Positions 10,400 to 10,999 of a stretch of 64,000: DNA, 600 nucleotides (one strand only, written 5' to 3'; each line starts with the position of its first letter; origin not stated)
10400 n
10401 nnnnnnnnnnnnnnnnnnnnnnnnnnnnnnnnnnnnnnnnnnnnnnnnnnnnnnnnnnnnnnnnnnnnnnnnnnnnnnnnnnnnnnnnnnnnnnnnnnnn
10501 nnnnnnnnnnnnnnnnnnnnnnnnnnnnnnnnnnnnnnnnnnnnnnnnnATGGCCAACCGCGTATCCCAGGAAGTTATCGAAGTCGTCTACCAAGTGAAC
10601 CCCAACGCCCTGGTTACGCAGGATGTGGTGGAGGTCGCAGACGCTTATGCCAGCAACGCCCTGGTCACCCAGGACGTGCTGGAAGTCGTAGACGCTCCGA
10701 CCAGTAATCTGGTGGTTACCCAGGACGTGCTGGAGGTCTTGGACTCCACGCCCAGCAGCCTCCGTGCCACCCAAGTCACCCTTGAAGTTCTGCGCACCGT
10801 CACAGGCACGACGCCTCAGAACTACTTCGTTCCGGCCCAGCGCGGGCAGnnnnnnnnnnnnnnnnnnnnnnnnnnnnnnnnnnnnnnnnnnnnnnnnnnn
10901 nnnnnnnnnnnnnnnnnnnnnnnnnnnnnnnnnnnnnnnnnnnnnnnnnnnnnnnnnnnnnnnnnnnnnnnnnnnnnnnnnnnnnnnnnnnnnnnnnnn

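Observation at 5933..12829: Tandem quadruplication of a 340-aa structural gene next to a LamG tail-fibre-like gene with terminal repeat arrays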

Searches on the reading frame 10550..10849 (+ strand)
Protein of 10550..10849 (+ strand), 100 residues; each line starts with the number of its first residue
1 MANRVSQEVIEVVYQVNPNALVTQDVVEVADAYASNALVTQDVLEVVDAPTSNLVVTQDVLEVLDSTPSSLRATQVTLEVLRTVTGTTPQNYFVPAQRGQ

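Call 53: search_protein_families(library=phrogs, proteins=[window:10550-10849:+], max_evalue=0.1)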
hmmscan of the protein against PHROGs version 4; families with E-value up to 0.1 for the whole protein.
window:10550-10849:+ (100 aa): 1 family
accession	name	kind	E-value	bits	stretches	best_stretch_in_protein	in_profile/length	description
phrog_13560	-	unknown function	9.5e-08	33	2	36-85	5-54/69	-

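Call 86: find_homologous_proteins(query=A5, max_evalue=0.001)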
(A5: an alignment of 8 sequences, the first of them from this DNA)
Query A5 (8 sequences) (82 aa, profile of the alignment): 68 proteins with E <= 0.001 among 8000 candidates.
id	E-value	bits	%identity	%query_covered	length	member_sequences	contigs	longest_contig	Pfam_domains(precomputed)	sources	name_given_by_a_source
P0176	3.4e-16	77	43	95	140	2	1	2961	-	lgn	-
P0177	1.0e-13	69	45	60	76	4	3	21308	-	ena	-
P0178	2.6e-13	68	36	54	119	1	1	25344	-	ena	-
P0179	3.0e-13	67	44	76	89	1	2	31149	-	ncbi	-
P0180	3.3e-13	67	38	61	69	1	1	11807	-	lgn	-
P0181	3.7e-13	67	34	77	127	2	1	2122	-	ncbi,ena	-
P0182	7.0e-13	66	44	57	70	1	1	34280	-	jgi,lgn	-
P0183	2.8e-12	64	44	74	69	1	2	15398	-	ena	-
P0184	5.0e-12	63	34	61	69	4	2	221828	-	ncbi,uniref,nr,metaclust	ncbi:hypothetical protein CcrKarma_gp103 [Caulobacter virus Karma]|uniref:hypothetical protein n=1 T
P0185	9.6e-12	63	47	55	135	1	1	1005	-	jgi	-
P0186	1.2e-11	62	46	57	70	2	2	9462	-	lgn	-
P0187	1.8e-11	62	44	57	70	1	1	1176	-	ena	-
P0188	1.8e-11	62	43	62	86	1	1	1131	-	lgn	-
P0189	2.0e-11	61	46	56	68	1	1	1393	-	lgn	-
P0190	5.9e-11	60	40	68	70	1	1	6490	-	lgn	-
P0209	6.1e-8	50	50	56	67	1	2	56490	-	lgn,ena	-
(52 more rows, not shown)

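Call 87: find_encoding_contigs(protein=P0179, flank=6000, max_places=1)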
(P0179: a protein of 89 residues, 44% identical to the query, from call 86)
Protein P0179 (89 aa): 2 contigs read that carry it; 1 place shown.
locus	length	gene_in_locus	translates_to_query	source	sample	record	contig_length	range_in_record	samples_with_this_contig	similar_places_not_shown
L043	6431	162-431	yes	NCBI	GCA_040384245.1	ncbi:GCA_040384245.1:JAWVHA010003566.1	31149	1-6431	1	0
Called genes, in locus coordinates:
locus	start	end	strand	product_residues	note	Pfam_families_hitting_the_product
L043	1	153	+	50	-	?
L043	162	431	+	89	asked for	-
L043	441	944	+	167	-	-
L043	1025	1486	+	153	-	-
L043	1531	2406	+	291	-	-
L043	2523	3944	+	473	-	-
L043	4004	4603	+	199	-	PF25487:ETR1_N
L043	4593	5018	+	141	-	-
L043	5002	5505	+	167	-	-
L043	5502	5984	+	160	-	-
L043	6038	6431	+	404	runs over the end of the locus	-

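Call 88: find_encoding_contigs(protein=P0182, flank=6000, max_places=1)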
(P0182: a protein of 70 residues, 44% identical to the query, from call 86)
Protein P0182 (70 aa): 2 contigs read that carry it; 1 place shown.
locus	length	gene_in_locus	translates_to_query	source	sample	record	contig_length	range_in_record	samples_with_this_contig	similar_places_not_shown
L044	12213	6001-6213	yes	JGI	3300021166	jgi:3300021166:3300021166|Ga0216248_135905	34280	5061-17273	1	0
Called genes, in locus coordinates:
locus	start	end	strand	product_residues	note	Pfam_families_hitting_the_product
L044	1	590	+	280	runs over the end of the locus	PF09931:Phage_phiJL001_Gp84_N, PF09356:Phage_BR0599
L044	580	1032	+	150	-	-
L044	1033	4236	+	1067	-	PF13550:Phage-tail_3, PF23666:Rcc01698_C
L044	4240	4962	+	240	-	-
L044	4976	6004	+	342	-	-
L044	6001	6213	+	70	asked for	-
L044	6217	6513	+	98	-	-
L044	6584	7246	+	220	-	-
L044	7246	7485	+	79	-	-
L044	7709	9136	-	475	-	PF02321:OEP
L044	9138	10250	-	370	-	PF12679:ABC2_membrane_2, PF12698:ABC2_membrane_3, PF01061:ABC2_membrane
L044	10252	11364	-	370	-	PF12679:ABC2_membrane_2, PF12698:ABC2_membrane_3, PF01061:ABC2_membrane, PF12730:ABC2_membrane_4 (weak)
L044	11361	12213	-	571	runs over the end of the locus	PF13476:AAA_23 (faint), PF13604:AAA_30 (faint), PF25199:nSTAND_NTPase5 (faint), PF00005:ABC_tran, PF13304:AAA_21 (faint), PF13555:AAA_29 (faint), PF00005:ABC_tran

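Call 89: find_encoding_contigs(protein=P0209, flank=6000, max_places=1)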
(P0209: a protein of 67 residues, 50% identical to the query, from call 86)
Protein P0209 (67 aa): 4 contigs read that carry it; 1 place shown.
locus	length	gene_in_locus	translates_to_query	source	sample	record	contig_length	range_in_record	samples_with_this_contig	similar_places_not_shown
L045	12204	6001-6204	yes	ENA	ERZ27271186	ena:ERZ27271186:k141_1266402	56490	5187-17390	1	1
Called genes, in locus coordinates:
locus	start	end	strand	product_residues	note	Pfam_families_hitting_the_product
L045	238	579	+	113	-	-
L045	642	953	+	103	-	-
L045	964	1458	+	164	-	-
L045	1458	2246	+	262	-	PF13385:Laminin_G_3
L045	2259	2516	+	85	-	-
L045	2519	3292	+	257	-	-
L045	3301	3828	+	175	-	-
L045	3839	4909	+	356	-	-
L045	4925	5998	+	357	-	-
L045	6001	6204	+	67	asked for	-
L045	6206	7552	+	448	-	PF04466:Terminase_3, PF03237:Terminase_6N (weak)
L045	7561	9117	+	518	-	-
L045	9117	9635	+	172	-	PF13578:Methyltransf_24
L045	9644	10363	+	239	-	-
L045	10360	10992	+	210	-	PF05050:Methyltransf_21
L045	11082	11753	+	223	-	PF00685:Sulfotransfer_1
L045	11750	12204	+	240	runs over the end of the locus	-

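Call 90: find_encoding_contigs(protein=P0178, flank=6000, max_places=1)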
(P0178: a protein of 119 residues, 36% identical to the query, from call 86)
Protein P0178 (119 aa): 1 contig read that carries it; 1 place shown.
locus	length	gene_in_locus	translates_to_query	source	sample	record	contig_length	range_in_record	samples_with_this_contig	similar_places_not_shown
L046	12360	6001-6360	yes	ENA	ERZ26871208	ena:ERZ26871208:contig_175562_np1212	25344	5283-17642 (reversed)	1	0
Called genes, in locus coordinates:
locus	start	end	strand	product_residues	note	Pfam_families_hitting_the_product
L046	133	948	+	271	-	-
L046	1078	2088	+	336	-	-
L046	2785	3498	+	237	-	-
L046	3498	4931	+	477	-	-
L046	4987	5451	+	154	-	-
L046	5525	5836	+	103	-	-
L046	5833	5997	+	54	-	-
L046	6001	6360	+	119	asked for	-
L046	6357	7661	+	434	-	PF01391:Collagen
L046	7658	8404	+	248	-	-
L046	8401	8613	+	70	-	-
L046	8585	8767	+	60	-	-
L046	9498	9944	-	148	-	-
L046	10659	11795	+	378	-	PF00589:Phage_integrase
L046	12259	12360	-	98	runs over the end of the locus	-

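Call 102: search_protein_families(library=pfam, proteins=[L044:4976-6001:+, L045:3839-4906:+, L045:4925-5995:+], max_evalue=1)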
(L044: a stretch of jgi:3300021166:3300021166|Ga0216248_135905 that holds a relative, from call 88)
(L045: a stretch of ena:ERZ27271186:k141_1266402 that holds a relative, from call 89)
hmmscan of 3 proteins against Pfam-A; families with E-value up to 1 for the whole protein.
L044:4976-6001:+ (342 aa): 1 family
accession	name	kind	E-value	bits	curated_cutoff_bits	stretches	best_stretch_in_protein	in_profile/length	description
PF16416.11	GUN4_N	-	0.071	13.5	24.3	1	50-83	45-78/83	ARM-like repeat domain, GUN4-N terminal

L045:3839-4906:+ (356 aa): 3 families
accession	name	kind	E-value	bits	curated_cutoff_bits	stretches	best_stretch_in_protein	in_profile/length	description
PF06439.18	3keto-disac_hyd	-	0.0022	18.5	26.8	1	118-189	98-173/187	3-keto-disaccharide hydrolase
PF09264.17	Sial-lect-inser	-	0.037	14.2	25.8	1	83-174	41-127/198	Vibrio cholerae sialidase, lectin insertion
PF13375.12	RnfC_N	-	0.054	14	25.6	1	70-113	57-100/101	RnfC Barrel sandwich hybrid domain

L045:4925-5995:+ (357 aa): 0 families
